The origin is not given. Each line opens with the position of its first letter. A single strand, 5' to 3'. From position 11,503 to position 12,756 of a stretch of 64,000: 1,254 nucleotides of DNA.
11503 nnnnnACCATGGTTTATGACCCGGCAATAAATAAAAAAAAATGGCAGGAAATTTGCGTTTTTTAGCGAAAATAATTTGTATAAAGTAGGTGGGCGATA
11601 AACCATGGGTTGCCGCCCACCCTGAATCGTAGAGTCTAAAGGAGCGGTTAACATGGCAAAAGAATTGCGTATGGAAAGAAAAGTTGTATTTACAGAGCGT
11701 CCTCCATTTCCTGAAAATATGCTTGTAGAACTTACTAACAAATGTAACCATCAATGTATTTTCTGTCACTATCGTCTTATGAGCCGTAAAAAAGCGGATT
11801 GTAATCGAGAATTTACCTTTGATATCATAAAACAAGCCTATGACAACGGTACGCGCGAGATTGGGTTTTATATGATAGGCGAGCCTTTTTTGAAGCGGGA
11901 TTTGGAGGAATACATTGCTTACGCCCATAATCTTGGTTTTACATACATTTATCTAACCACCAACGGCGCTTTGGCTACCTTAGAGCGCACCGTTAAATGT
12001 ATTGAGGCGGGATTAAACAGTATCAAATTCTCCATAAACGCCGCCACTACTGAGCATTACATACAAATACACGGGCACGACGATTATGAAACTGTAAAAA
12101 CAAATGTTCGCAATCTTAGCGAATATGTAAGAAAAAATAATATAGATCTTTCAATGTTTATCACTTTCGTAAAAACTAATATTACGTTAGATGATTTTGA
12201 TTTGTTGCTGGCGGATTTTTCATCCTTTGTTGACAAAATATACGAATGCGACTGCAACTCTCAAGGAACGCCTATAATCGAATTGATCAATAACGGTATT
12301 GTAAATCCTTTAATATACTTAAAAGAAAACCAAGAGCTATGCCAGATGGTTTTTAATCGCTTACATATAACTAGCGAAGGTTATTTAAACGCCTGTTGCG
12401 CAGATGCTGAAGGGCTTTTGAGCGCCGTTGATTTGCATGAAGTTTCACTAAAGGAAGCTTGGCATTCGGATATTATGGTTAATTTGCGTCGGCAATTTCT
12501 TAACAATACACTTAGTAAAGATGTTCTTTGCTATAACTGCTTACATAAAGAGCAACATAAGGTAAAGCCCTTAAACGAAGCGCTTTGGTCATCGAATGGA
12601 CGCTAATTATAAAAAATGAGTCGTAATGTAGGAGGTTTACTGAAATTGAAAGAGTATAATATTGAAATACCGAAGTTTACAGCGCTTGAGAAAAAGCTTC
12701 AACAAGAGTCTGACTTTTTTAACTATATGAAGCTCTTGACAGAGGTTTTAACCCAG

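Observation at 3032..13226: Five poly-G tracts (G7-G9) concentrated in a 10-kb accessory locus: a contingency-locus signature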

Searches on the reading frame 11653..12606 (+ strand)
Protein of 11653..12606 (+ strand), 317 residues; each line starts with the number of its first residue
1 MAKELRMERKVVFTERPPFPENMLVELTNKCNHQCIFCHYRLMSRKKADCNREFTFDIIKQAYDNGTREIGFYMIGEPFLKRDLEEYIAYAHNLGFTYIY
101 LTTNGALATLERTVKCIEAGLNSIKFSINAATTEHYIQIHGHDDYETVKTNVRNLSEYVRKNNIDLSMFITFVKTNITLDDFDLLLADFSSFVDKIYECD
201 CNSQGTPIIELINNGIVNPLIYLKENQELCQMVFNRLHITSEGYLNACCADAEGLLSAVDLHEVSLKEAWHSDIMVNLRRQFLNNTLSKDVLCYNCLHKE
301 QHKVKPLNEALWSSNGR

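Call 10: search_protein_families(library=pfam, proteins=[window:11653-12606:+], max_evalue=0.01)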
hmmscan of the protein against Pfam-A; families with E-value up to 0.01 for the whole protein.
window:11653-12606:+ (317 aa): 2 families
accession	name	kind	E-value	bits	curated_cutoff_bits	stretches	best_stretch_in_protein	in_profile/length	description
PF04055.27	Radical_SAM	-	9e-16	58.9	29.5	1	25-169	1-146/166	Radical SAM superfamily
PF13186.11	SPASM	-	7.2e-07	29.8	21.5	1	230-296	1-66/67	Iron-sulfur cluster-binding domain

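Call 29: search_protein_families(library=ncbifam, proteins=[window:11653-12606:+], max_evalue=0.001)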
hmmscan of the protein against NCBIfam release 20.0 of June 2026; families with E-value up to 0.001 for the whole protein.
window:11653-12606:+ (317 aa): 43 families (the best 25 are shown)
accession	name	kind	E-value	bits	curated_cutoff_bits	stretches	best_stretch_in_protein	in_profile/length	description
TIGR02668.1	moaA_archaeal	equivalog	1.9e-21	76.3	325.25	1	22-155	11-143/303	GTP 3',8-cyclase MoaA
NF001199.0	PRK00164.2-1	equivalog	2.6e-21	76.1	231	1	22-157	13-147/308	GTP 3',8-cyclase MoaA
TIGR04317.1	W_rSAM_matur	equivalog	8.6e-21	74.4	380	1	22-178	5-160/349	tungsten cofactor oxidoreductase radical SAM maturase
TIGR02109.1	PQQ_syn_pqqE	equivalog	4.2e-18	65.4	381.35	1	18-177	4-159/358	pyrroloquinoline quinone biosynthesis protein PqqE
TIGR04311.1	rSAM_Geo_metal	subfamily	1.2e-15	57.5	400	1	19-179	1-164/423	radical SAM/SPASM family putative metalloenzyme maturase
NF045646.2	rSAM_Se_TrsS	equivalog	3.1e-14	52.3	490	1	23-157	88-224/441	radical SAM (seleno)protein TrsS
TIGR02666.1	moaA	equivalog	2.1e-13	50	284.05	1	25-157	14-152/336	GTP 3',8-cyclase MoaA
NF033640.1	N_Twi_rSAM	subfamily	5.5e-12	45.5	170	1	227-303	2-76/398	twitch domain-containing radical SAM protein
NF038283.1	viperin_w_prok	equivalog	3e-11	43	180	1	27-165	8-153/281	viperin family antiviral radical SAM protein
TIGR04545.1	rSAM_ahbD_hemeb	equivalog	5.2e-11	42.6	500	1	26-177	5-152/339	heme b synthase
TIGR04347.1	pseudo_SAM_Halo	equivalog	1e-10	41.4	525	1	25-156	42-169/390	TIGR04347 family pseudo-SAM/SPASM protein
TIGR03913.1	rad_SAM_trio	equivalog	1.3e-10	40.3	591.75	1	21-135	19-131/477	GDL motif peptide-associated radical SAM/SPASM maturase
TIGR04055.1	rSAM_NirJ2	equivalog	1.9e-10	40.8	500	1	27-155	6-133/326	putative heme d1 biosynthesis radical SAM protein NirJ2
NF045702.1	rSAM_GDGT_ether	equivalog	5.2e-10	38.5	450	1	24-155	89-223/486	tetraether lipid synthase Tes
TIGR02495.1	NrdG2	equivalog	1.4e-09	37.6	131.15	1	29-183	24-174/193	anaerobic ribonucleoside-triphosphate reductase activating protein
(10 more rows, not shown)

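Call 44: find_encoding_contigs(protein=window:11653-12606:+, flank=10000, max_places=10)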
Protein window:11653-12606:+ (317 aa): 7 contigs read that carry it; 5 places shown.
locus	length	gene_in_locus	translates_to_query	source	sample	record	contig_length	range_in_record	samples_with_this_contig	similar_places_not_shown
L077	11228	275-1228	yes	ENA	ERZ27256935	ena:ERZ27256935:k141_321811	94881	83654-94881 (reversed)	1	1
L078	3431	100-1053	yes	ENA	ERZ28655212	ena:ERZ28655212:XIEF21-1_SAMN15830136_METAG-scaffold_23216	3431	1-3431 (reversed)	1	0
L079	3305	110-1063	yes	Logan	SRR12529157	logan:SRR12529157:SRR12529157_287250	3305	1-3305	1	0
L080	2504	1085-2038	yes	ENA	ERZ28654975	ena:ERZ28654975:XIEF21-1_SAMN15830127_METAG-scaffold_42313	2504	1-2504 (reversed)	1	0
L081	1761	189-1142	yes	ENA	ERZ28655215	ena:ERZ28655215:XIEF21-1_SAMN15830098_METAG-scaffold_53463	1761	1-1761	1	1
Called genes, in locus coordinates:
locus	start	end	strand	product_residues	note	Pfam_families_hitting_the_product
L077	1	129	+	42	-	?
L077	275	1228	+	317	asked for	PF04055:Radical_SAM, PF13186:SPASM (weak)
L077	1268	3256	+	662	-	PF08218:Citrate_ly_lig, PF01467:CTP_transf_like (faint)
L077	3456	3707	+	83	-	-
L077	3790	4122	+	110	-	-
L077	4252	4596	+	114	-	-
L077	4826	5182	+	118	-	-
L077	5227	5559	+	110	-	-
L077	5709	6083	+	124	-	-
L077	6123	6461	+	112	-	-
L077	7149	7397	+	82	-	-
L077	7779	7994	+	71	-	-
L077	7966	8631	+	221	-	PF04542:Sigma70_r2, PF08281:Sigma70_r4_2, PF04545:Sigma70_r4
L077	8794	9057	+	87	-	-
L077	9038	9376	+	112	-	-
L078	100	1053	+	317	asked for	PF04055:Radical_SAM, PF13186:SPASM (weak)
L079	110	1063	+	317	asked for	PF04055:Radical_SAM, PF13186:SPASM (weak)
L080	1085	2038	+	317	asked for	PF04055:Radical_SAM, PF13186:SPASM (weak)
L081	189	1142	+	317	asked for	PF04055:Radical_SAM, PF13186:SPASM (weak)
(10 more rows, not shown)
